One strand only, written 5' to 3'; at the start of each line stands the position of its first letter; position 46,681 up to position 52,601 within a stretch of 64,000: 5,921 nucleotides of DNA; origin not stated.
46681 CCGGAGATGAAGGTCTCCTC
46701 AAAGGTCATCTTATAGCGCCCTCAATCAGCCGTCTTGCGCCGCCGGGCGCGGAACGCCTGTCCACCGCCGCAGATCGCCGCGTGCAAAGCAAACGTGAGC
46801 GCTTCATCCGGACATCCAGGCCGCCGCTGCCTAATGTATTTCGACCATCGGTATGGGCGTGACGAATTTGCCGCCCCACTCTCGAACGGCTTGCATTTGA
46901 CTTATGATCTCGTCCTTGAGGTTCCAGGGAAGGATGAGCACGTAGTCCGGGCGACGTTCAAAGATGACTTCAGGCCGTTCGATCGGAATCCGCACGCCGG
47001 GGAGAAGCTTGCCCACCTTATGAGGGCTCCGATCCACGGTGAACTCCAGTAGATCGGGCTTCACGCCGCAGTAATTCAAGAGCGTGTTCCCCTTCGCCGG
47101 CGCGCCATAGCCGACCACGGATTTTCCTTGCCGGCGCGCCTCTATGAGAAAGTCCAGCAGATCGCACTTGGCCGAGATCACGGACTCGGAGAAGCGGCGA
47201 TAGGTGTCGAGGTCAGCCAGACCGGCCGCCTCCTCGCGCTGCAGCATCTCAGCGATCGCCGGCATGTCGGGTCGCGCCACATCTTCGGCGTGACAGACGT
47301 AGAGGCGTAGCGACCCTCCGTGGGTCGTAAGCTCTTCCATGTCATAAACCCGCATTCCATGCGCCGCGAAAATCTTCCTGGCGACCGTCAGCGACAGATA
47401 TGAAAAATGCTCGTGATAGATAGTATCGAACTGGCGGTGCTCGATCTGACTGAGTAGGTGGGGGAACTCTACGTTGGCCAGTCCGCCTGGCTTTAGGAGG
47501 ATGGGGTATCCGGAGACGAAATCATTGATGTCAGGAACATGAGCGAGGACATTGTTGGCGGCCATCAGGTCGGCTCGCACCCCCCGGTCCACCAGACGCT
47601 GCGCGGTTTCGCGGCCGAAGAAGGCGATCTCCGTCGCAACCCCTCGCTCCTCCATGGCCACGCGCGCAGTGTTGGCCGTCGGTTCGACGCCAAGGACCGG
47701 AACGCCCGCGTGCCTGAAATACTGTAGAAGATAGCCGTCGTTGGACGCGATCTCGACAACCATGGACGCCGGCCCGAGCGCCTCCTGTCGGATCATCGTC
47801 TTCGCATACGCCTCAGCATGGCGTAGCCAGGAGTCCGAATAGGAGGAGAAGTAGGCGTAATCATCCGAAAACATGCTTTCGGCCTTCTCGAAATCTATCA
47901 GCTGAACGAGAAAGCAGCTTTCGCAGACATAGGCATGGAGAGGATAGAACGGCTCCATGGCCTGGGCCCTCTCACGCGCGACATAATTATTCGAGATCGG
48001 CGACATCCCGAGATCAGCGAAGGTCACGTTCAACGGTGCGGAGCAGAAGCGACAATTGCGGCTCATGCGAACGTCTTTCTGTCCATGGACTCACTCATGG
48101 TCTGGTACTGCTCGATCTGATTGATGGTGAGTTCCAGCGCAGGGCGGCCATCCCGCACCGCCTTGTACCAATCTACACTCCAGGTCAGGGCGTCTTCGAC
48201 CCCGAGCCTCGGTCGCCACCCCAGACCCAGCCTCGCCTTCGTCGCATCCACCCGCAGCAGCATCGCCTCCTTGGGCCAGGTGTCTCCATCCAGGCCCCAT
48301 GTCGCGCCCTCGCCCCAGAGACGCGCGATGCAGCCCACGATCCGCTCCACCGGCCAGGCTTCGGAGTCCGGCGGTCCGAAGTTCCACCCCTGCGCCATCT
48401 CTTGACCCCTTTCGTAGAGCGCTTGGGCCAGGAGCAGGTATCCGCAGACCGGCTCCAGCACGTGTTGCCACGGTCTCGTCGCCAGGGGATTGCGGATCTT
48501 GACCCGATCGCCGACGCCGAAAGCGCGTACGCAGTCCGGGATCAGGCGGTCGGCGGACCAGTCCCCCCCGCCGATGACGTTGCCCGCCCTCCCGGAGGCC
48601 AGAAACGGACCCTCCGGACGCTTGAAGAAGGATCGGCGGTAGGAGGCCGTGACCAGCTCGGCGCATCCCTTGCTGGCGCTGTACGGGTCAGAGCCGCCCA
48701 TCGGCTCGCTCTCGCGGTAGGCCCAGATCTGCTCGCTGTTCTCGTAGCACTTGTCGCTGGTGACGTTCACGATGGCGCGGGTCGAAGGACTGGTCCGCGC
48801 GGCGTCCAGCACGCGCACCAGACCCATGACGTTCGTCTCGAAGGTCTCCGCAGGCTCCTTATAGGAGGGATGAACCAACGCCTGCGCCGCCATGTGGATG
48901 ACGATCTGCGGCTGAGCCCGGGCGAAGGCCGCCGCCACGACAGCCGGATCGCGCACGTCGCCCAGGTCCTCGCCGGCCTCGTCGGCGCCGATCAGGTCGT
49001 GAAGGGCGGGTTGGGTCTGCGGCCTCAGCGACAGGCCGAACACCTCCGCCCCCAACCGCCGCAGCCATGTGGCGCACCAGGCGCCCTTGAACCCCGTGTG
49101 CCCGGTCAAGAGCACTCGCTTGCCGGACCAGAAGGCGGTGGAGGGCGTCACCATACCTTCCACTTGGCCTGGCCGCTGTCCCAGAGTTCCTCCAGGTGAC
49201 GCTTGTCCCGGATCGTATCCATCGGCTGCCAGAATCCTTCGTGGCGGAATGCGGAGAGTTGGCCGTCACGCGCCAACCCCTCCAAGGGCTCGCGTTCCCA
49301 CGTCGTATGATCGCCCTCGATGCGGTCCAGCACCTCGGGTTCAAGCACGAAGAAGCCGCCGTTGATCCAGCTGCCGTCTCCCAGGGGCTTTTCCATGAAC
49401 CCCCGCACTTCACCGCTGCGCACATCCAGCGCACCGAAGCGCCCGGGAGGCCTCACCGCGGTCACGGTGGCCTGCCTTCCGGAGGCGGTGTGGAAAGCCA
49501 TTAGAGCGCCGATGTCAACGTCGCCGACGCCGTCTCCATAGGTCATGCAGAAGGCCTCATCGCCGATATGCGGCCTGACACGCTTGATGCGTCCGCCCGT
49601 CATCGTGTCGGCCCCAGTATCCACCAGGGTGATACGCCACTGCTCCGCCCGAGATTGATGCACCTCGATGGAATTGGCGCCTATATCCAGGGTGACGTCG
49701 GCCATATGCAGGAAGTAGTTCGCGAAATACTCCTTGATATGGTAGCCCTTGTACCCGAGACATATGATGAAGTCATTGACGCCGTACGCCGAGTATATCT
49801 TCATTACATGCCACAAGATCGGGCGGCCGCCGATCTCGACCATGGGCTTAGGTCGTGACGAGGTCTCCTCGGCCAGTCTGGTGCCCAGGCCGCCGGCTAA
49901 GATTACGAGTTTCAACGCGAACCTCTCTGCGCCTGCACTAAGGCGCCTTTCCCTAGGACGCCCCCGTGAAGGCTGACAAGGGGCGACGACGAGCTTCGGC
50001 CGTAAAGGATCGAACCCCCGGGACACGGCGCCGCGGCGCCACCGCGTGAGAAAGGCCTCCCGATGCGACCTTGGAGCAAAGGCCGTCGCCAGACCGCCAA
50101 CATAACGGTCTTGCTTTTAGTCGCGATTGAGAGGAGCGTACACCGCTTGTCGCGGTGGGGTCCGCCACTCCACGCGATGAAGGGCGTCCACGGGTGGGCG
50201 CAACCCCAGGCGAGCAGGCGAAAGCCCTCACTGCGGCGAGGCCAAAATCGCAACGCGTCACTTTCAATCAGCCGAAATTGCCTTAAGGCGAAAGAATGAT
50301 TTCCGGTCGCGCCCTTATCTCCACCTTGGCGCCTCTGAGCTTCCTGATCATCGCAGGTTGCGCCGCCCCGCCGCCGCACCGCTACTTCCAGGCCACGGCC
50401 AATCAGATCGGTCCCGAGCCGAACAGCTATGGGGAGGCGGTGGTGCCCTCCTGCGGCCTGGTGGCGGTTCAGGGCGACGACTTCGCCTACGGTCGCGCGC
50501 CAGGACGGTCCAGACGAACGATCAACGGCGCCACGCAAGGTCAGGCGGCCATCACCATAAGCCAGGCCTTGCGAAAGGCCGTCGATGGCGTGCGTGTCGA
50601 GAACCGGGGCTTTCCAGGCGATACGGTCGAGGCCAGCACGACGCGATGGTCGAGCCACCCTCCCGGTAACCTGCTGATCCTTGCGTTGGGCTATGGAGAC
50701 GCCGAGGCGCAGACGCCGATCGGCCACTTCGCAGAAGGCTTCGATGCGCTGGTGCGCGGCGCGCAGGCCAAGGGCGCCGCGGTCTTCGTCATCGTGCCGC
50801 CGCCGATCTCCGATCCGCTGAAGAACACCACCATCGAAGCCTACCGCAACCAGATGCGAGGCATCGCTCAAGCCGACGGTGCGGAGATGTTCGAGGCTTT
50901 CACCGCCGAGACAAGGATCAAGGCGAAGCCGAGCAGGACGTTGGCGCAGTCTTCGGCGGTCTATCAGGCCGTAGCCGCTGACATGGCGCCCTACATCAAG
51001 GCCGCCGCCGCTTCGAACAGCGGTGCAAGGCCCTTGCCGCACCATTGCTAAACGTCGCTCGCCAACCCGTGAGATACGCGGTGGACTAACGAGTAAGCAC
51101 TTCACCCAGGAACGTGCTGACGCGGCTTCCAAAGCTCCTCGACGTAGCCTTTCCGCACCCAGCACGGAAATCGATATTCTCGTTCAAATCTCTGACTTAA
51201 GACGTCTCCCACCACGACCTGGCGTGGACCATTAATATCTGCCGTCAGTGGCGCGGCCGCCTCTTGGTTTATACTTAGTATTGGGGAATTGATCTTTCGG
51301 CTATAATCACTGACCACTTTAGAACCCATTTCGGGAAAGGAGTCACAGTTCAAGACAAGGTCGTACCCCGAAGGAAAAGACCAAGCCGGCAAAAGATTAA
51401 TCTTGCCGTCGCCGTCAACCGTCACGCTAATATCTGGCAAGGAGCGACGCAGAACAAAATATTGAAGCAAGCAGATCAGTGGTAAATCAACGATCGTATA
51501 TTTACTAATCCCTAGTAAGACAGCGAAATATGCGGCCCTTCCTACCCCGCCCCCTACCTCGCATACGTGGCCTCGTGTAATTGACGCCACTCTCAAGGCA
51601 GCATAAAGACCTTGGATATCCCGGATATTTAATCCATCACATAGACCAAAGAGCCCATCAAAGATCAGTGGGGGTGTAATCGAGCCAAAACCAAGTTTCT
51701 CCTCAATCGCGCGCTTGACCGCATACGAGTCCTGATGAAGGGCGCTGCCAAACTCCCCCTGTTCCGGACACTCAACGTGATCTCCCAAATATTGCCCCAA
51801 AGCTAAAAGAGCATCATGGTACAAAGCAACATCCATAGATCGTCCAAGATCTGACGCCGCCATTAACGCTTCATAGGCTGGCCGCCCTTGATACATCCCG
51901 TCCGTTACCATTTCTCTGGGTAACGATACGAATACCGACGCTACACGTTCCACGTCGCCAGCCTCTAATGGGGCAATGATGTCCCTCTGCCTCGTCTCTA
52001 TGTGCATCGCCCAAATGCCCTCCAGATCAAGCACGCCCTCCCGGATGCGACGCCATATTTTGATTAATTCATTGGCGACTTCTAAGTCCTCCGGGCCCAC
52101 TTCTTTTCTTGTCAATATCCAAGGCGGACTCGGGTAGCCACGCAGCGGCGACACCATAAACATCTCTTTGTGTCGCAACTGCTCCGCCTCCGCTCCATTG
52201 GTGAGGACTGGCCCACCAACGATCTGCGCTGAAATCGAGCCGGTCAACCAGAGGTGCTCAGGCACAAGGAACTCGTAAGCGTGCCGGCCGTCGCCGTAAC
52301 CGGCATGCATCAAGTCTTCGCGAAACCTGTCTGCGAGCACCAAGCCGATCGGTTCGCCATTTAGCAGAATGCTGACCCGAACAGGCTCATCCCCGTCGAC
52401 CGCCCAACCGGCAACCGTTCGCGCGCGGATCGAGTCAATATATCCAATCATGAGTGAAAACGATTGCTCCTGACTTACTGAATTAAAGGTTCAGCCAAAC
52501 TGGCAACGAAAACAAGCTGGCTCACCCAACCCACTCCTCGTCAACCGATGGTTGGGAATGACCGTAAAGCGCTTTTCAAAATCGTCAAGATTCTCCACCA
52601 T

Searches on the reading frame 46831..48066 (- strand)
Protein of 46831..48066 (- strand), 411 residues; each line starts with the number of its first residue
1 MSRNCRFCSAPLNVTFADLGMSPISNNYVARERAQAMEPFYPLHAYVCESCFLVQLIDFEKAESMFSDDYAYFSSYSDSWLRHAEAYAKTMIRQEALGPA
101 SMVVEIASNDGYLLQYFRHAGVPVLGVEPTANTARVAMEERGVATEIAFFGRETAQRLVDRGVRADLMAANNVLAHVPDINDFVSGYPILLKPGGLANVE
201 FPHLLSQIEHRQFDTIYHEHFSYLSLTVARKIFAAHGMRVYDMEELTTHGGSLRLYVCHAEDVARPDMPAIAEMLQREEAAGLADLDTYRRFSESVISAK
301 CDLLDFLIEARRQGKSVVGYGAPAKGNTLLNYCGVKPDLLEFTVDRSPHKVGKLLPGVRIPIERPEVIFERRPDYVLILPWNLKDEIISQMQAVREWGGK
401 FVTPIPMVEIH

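Call 4: search_protein_families(library=pfam, proteins=[window:46831-48066:-], max_evalue=0.01)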
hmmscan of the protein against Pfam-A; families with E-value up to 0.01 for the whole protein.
window:46831-48066:- (411 aa): 6 families
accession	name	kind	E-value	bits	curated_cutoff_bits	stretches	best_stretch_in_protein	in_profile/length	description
PF08484.17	Methyltransf_14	-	2.3e-66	222.9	23.5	1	248-406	2-160/160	C-methyltransferase C-terminal domain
PF08421.16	Methyltransf_13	-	5e-22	78.3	31.3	1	5-66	1-62/62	Putative zinc binding domain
PF13489.12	Methyltransf_23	-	7.3e-10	39.3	27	1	97-240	20-161/164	Methyltransferase domain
PF08242.18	Methyltransf_12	-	8.4e-07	30.1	30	1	104-196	1-97/98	Methyltransferase domain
PF08241.18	Methyltransf_11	-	0.00091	20.3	21.2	1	105-196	2-92/95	Methyltransferase domain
PF13649.12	Methyltransf_25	-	0.0017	19.5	27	0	103-195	1-97/97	Methyltransferase domain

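Call 68: search_protein_families(library=ncbifam, proteins=[window:46831-48066:-], max_evalue=0.01)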
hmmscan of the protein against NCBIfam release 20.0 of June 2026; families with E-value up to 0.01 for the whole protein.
window:46831-48066:- (411 aa): 0 families

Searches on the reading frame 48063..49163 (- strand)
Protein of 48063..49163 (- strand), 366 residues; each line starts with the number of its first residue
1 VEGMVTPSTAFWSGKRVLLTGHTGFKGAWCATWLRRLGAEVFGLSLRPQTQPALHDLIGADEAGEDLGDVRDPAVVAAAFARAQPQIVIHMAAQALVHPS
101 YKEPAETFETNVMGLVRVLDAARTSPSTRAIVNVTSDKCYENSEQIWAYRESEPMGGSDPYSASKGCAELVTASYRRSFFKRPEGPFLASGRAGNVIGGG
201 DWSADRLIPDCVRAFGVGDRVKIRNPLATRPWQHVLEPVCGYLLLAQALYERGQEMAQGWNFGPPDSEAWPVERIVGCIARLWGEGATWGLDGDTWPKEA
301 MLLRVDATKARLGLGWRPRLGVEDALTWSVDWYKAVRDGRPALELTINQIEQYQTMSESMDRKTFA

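Call 4: search_protein_families(library=pfam, proteins=[window:48063-49163:-], max_evalue=0.01)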
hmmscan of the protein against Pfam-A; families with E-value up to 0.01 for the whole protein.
window:48063-49163:- (366 aa): 5 families
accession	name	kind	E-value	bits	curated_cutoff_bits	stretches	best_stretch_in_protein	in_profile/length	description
PF16363.11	GDP_Man_Dehyd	-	3.4e-32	112.7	27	1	18-248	1-239/332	GDP-mannose 4,6 dehydratase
PF01370.27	Epimerase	-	3.8e-29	102.2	20.9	1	17-248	1-227/240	NAD dependent epimerase/dehydratase family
PF02719.21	Polysacc_synt_2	-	1.4e-09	38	20.2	1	66-143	59-135/293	Polysaccharide biosynthesis protein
PF04321.23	RmlD_sub_bind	-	1.8e-06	27.7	27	1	16-171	2-135/287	RmlD substrate binding domain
PF07993.18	NAD_binding_4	-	0.00016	21.4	20.1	1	84-176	88-192/258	Male sterility protein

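Call 68: search_protein_families(library=ncbifam, proteins=[window:48063-49163:-], max_evalue=0.01)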
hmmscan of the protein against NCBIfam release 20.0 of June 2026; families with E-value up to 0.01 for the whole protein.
window:48063-49163:- (366 aa): 19 families
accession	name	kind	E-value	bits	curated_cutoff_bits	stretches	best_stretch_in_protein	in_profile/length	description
TIGR02622.1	CDP_4_6_dhtase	equivalog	3.1e-136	454.1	278.45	1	11-353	1-351/352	CDP-glucose 4,6-dehydratase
TIGR01181.1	dTDP_gluc_dehyt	equivalog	7.6e-23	81.1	365.1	1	17-336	2-314/321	dTDP-glucose 4,6-dehydratase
TIGR04180.1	EDH_00030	hypoth_equivalog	1.1e-17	64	475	1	17-259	1-238/297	NAD-dependent 4,6-dehydratase LegB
TIGR01179.1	galE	equivalog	1.1e-14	54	262.3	1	16-177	1-161/332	UDP-glucose 4-epimerase GalE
TIGR01472.1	gmd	equivalog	4.5e-14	52.4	415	1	16-179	2-173/342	GDP-mannose 4,6-dehydratase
NF007582.0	PRK10217.1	equivalog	3.1e-11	43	698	1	68-177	58-176/355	dTDP-glucose 4,6-dehydratase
NF007490.0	PRK10084.1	subfamily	7.1e-11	41.7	649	1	68-171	57-177/361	dTDP-glucose 4,6-dehydratase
NF007956.0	PRK10675.1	subfamily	1.9e-09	37.1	394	1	16-171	2-159/338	UDP-glucose 4-epimerase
TIGR03466.1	HpnA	hypoth_equivalog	9.2e-09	34.6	367.65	1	16-137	2-114/327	hopanoid-associated sugar epimerase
NF042422.1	oxyalk_red_OleD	equivalog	1.7e-07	31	580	1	16-143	2-118/329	2-alkyl-3-oxoalkanoate reductase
TIGR01214.1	rmlD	equivalog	2.8e-07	29.9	224.05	1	67-176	33-139/285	dTDP-4-dehydrorhamnose reductase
NF042423.1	oxyalk_red_Shew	equivalog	1.2e-06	27.9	580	1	15-169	9-153/331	2-alkyl-3-oxoalkanoate reductase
TIGR03589.1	PseB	equivalog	8.8e-06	24.9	407.75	1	13-139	3-128/324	UDP-N-acetylglucosamine 4,6-dehydratase (inverting)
NF058621.1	DiazavRedAvaA7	equivalog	0.00035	20.3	400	1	16-132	2-111/304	3-diazoavenalumate denitrifying reductase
NF009092.0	PRK12428.1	subfamily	0.00043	20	242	1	13-139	4-120/261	coniferyl-alcohol dehydrogenase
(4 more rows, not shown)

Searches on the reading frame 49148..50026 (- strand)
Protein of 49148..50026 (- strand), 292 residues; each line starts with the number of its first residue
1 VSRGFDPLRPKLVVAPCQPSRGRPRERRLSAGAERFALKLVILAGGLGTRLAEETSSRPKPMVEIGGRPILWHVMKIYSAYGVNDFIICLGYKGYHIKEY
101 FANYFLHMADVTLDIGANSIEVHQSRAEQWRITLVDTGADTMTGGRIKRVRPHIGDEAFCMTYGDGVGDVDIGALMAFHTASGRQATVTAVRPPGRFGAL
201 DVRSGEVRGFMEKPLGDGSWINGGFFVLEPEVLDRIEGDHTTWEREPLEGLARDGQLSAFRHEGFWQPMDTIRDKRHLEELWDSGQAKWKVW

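Call 4: search_protein_families(library=pfam, proteins=[window:49148-50026:-], max_evalue=0.01)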
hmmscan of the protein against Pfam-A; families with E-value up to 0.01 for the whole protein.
window:49148-50026:- (292 aa): 2 families
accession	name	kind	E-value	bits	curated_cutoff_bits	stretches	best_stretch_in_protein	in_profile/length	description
PF00483.29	NTP_transferase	-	2.6e-17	63.6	21.2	1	41-246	3-198/245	Nucleotidyl transferase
PF12804.13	NTP_transf_3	-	3e-08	34.4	27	1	41-99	2-53/160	MobA-like NTP transferase domain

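Call 68: search_protein_families(library=ncbifam, proteins=[window:49148-50026:-], max_evalue=0.01)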
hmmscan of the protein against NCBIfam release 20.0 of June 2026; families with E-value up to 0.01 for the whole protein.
window:49148-50026:- (292 aa): 33 families (the best 25 are shown)
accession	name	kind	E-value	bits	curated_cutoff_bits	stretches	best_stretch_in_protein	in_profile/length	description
TIGR02623.1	G1P_cyt_trans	equivalog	1.5e-134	447.3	300.25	1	38-292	1-255/255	glucose-1-phosphate cytidylyltransferase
TIGR03992.1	Arch_glmU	subfamily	8.5e-24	84.2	292.1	1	39-238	2-178/393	bifunctional sugar-1-phosphate nucleotidylyltransferase/acetyltransferase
NF052502.1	man1P_GTase_Rv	exception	9.1e-22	77.4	440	1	41-273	4-221/352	mannose-1-phosphate guanylyltransferase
NF049965.1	GlMnHpPGnyltfHddC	equivalog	1.6e-17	63.9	300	1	40-115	3-77/221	D-glycero-D-manno-heptose 1-phosphate guanosyltransferase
NF041313.1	UDPGP_AglF_Halo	equivalog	9.2e-16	58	400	1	39-105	2-68/234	UTP--glucose-1-phosphate uridylyltransferase AglF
NF045761.1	NAMPUrTaseMurU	equivalog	3.7e-15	56.4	250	1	38-277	1-222/226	N-acetylmuramate alpha-1-phosphate uridylyltransferase MurU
TIGR01208.1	rmlA_long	equivalog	1.3e-13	50.6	320.25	1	39-237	1-183/353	glucose-1-phosphate thymidylyltransferase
NF041135.1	IPPtranDIPPsyn_Thcocales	equivalog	8e-12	44.8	580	1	39-95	2-54/419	bifunctional L-myo-inositol-1-phosphate cytidylyltransferase/CDP-L-myo-inositol myo-inositolphosphotransferase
NF041173.1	Sug_nt_acttase_Thmprot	equivalog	1.2e-11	44.3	600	1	39-238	2-178/405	bifunctional sugar-1-phosphate nucleotidylyltransferase/acetyltransferase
NF045697.1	MurNAcPUrMurU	equivalog_domain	1.7e-09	37.4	370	1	41-91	1-51/229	N-acetylmuramate alpha-1-phosphate uridylyltransferase MurU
TIGR02091.1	glgC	equivalog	1.4e-08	34.2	424.9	1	41-272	4-249/364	glucose-1-phosphate adenylyltransferase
TIGR01099.1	galU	equivalog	2.3e-08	34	326.8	1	39-171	3-135/261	UTP--glucose-1-phosphate uridylyltransferase GalU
TIGR01173.1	glmU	equivalog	3.8e-08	32.6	366.85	1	39-113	2-73/452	bifunctional UDP-N-acetylglucosamine diphosphorylase/glucosamine-1-phosphate N-acetyltransferase GlmU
NF001947.0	PRK00725.1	subfamily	3.8e-08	32.5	470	1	41-215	20-194/426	glucose-1-phosphate adenylyltransferase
NF002023.0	PRK00844.1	subfamily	4.1e-07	29.2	458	1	41-215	10-182/408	glucose-1-phosphate adenylyltransferase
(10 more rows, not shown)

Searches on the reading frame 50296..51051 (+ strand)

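Call 9: search_protein_families(library=pfam, proteins=[window:50296-51051:+], max_evalue=0.01)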
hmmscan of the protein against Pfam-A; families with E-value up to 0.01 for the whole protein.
window:50296-51051:+ (251 aa): 2 families
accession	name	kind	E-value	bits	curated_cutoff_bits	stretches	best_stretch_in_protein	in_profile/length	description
PF13472.12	Lipase_GDSL_2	-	4e-10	40.9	32.9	1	61-204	4-152/178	GDSL-like Lipase/Acylhydrolase family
PF25182.1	NonGDSL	-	2.4e-06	27.4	80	1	83-203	49-174/220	Non-GDSL lipase-like family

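Call 68: search_protein_families(library=ncbifam, proteins=[window:50296-51051:+], max_evalue=0.01)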
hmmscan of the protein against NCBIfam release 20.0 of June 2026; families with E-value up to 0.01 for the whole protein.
window:50296-51051:+ (251 aa): 0 families

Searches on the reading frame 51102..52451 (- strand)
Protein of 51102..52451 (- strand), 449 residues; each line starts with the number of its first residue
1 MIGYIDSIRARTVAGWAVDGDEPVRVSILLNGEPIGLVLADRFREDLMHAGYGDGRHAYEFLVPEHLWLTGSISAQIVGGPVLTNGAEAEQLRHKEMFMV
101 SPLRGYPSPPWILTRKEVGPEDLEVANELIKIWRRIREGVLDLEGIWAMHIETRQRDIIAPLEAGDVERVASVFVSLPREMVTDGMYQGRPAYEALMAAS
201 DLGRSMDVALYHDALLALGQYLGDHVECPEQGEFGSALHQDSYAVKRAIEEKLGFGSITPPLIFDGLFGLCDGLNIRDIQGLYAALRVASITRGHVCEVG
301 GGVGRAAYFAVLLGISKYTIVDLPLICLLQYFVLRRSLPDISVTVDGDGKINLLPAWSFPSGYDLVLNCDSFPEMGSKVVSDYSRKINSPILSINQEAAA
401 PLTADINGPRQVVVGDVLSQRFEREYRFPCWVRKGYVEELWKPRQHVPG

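Call 4: search_protein_families(library=pfam, proteins=[window:51102-52451:-], max_evalue=0.01)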
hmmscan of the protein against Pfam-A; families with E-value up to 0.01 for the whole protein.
window:51102-52451:- (449 aa): 0 families

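Call 68: search_protein_families(library=ncbifam, proteins=[window:51102-52451:-], max_evalue=0.01)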
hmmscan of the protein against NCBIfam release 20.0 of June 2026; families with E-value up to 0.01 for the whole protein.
window:51102-52451:- (449 aa): 1 family
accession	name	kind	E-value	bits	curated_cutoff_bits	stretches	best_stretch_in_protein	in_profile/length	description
TIGR04371.1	methyltran_NanM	subfamily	1.7e-10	40.9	44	1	295-388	152-262/273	putative sugar O-methyltransferase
